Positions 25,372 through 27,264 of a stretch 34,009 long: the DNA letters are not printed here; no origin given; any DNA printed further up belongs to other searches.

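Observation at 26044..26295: Perfect 126-bp in-frame tandem duplication inside the catalytic core of the glutamyl-tRNA synthetase gene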

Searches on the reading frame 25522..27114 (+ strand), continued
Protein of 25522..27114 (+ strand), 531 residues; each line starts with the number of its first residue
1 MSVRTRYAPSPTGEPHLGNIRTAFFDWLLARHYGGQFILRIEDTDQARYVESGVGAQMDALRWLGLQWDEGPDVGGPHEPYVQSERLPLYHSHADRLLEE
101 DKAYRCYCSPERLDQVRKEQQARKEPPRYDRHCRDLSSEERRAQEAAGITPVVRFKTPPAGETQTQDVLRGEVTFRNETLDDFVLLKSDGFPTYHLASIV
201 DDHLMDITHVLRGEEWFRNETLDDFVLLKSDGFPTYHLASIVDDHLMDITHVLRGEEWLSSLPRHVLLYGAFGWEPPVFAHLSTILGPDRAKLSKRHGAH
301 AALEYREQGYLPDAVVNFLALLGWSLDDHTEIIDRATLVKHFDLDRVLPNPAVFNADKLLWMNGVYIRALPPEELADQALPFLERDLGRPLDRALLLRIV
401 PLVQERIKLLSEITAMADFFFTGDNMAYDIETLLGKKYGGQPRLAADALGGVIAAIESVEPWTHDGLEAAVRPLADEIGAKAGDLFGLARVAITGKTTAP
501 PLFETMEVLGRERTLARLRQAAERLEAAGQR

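Call 18: find_related_loci(query=P0001, collection=metagenome_contigs, flank=5000)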
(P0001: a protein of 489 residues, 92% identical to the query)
Query P0001 (489 aa) in metagenome_contigs; peptide patterns used: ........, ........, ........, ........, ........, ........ (x = any residue, [..] = any of these).
600 stretches matched a pattern (row limit reached: there are more); 562 encode a relative of the query (tblastn E <= 1e-3); the best 80 are kept; 80 distinct loci.
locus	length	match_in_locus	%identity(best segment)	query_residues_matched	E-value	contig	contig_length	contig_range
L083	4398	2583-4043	76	1-487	0e+0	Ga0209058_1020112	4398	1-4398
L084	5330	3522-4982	76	1-487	0e+0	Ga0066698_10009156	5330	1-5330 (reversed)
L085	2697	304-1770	76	1-489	0e+0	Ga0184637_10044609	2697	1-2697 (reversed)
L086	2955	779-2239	75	1-487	0e+0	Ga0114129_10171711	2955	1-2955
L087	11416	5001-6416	76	1-472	0e+0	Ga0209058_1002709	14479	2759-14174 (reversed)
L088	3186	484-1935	75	1-485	0e+0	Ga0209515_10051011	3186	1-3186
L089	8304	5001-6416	76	1-472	0e+0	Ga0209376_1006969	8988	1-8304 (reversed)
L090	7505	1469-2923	75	1-485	0e+0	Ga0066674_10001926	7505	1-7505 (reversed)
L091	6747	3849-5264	76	1-472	0e+0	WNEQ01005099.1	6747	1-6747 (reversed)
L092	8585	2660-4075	76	1-472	0e+0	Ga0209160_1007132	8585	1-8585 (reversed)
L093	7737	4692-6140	74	1-483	0e+0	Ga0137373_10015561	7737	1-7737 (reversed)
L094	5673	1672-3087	76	1-472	0e+0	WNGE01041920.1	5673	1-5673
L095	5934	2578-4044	75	1-489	0e+0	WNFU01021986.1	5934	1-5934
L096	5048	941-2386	73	1-483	0e+0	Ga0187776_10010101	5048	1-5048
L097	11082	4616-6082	74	1-489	0e+0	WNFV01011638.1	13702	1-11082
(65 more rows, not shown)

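Call 37: search_solved_structures(query=P0001, max_evalue=1e-30, show_alignments=1)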
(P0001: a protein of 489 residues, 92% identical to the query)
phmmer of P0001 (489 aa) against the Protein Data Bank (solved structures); distinct sequences matched with E-value up to 1e-30: 22.
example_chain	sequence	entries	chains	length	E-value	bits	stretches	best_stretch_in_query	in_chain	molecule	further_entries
4gri_A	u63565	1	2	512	5.6e-131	440.8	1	1-483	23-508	Glutamate--tRNA ligase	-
5tgt_A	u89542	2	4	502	2.1e-128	432.3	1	2-487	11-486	Glutamate--tRNA ligase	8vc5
1j09_A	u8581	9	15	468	4.6e-120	404.8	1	3-479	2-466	Glutamyl-tRNA synthetase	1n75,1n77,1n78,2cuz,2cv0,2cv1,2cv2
2o5r_A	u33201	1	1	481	2.7e-118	398.9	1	3-478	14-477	Glutamyl-tRNA synthetase 1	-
9ymm_A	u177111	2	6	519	5.4e-118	397.9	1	3-488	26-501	Glutamate--tRNA ligase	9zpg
9y81_A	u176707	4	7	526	8.9e-118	397.2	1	2-481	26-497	Glutamate--tRNA ligase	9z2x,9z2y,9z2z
1g59_A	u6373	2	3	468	4.9e-117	394.8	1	3-479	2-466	GLUTAMYL-TRNA SYNTHETASE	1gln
8i9i_A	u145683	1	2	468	2.7e-109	369.2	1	1-481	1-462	Glutamate--tRNA ligase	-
6brl_A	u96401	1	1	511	2.7e-102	346.2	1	3-483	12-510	Glutamate tRNA ligase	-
6b1z_A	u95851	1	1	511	3e-102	346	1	3-483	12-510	Glutamate--tRNA ligase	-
3akz_B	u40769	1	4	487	1.6e-100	340.3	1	3-482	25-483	Glutamyl-tRNA synthetase 2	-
3afh_A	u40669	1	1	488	1.6e-100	340.3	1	3-482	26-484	Glutamyl-tRNA synthetase 2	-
3al0_C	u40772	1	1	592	3.2e-100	339.3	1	3-482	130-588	Glutamyl-tRNA(Gln) amidotransferase subunit C,Linker,Glutamate--tRNA ligase 2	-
2ja2_A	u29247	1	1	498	5e-98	332.1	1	2-481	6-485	GLUTAMYL-TRNA SYNTHETASE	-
3pny_A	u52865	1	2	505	5.5e-98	331.9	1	2-481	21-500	Glutamyl-tRNA synthetase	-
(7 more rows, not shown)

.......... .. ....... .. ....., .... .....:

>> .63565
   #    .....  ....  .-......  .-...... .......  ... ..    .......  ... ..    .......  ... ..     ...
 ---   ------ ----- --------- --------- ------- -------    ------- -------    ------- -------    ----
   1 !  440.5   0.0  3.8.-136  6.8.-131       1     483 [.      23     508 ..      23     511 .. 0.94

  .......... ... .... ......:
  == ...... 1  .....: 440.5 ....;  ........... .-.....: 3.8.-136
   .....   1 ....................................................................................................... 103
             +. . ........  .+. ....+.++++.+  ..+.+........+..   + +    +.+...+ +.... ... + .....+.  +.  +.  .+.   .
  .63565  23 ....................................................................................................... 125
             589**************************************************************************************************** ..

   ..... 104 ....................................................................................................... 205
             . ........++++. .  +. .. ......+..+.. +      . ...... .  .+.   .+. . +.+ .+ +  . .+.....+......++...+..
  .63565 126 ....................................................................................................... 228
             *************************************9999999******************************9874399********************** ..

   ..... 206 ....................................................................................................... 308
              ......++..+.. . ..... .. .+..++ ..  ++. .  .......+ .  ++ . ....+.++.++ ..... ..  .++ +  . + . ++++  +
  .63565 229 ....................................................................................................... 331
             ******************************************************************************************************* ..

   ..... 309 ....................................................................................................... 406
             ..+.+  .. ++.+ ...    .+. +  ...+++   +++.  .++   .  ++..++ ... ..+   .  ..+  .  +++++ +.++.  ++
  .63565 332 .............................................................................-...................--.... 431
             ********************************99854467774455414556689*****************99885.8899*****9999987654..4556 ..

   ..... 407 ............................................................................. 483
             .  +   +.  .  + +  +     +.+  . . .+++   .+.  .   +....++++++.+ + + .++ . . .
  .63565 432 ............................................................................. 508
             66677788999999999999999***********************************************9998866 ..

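Call 43: predict_structure(alignment_id=A3)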
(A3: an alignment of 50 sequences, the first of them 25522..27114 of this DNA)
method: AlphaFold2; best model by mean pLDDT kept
length: 531 residues; sequences in the alignment: 50
mean_pLDDT: 79.0   pTM: 0.78
mean pLDDT of the five models: 79.0, 77.8, 75.8, 72.4, 65.4
residues with pLDDT >= 90: 210; 70-90: 199; 50-70: 57; < 50: 65
segments of 3 or more residues with pLDDT < 50: 73-78, 176-216, 285-298, 326-329
pLDDT, mean of each block of 10 residues (from residue 1): 82 75 87 88 71 83 86 50 86 97 89 82 73 87 89 88 76 49 24 25 27 45 83 89 89 68 87 90 52 44 90 87 55 75 70 74 93 97 95 95 95 93 83 87 95 95 96 92 93 89 95 95 91 60
secondary structure, 60 per line:
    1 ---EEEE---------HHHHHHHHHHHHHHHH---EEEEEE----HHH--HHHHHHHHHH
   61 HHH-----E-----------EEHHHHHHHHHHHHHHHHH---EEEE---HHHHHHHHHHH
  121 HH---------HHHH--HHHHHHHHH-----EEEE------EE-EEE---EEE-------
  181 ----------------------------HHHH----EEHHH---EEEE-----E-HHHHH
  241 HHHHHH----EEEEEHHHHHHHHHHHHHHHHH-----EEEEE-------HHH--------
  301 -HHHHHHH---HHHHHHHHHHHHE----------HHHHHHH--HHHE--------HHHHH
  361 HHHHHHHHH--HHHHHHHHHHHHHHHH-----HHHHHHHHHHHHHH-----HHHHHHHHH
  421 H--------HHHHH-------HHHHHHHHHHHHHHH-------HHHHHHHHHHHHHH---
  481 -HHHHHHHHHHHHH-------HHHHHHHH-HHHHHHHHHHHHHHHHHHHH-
elements in order: E4-7 H17-32 E36-41 H51-63 H83-99 E103-106 H110-122 H132-135 H138-146 E152-155 E165-167 E171-173 H209-212 E225-228 H236-246 E251-255 H256-272 E278-282 H302-308 H312-323 H335-341 H356-369 H372-387 H393-406 H412-421 H430-434 H442-456 H464-477 H482-494 H502-509 H511-530

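Call 53: predict_structure(alignment_id=A4)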
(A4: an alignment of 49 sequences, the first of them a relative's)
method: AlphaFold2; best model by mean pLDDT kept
length: 489 residues; sequences in the alignment: 49
mean_pLDDT: 89.2   pTM: 0.85
mean pLDDT of the five models: 89.2, 87.8, 87.3, 84.0, 82.8
residues with pLDDT >= 90: 318; 70-90: 147; 50-70: 13; < 50: 11
segments of 3 or more residues with pLDDT < 50: 248-256
pLDDT, mean of each block of 10 residues (from residue 1): 88 78 94 95 80 87 95 95 95 98 91 84 78 87 90 94 93 90 92 94 96 89 96 95 63 57 93 90 62 88 80 87 96 97 94 95 96 92 84 88 96 95 96 91 94 88 95 95 88
secondary structure, 60 per line:
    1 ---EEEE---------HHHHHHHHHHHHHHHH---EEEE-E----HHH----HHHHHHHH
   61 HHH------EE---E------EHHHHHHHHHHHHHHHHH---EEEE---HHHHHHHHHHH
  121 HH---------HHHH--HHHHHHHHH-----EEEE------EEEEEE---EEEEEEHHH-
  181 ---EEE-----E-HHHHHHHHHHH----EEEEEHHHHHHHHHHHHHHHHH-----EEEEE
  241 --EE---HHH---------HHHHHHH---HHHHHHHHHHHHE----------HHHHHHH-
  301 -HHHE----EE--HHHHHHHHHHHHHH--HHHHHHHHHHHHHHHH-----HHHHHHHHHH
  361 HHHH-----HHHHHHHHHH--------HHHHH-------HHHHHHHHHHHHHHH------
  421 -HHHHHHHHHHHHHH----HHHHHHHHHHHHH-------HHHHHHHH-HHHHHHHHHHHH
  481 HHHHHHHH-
elements in order: E4-7 H17-32 E36-39 H53-63 H83-99 E103-106 H110-122 H132-135 H138-146 E152-155 E162-167 E171-176 E184-186 H194-204 E209-213 H214-230 E236-240 H260-266 H270-281 H293-299 H314-327 H330-345 H351-364 H370-379 H388-392 H400-414 H422-435 H440-452 H460-467 H469-488
